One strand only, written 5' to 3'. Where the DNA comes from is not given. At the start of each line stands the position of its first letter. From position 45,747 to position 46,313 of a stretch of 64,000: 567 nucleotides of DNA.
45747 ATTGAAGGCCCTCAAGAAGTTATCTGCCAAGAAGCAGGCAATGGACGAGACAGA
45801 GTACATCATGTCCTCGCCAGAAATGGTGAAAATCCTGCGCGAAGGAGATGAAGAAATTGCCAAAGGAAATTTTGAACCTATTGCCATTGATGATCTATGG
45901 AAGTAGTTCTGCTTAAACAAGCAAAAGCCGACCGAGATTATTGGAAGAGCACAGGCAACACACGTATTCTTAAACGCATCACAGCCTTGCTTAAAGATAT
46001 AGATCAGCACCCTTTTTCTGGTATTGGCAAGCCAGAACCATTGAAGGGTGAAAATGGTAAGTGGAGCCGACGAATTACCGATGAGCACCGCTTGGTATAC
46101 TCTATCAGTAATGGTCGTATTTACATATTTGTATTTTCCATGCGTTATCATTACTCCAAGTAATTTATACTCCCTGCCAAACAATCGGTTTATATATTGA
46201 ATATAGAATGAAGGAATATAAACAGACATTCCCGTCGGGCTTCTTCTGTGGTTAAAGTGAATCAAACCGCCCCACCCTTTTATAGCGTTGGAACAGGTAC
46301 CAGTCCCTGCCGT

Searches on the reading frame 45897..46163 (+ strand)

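Call 91: search_protein_families(library=pfam, proteins=[window:45897-46163:+], max_evalue=0.001)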
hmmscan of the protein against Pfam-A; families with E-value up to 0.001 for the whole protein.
window:45897-46163:+ (88 aa): 2 families
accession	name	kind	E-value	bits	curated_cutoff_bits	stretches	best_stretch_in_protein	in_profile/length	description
PF06769.20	YoeB_toxin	-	2.3e-25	88.9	27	1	8-86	4-80/80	YoeB-like toxin of bacterial type II toxin-antitoxin system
PF05016.21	ParE_toxin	-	0.00019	22.4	23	1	4-77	2-79/89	ParE toxin of type II toxin-antitoxin system, parDE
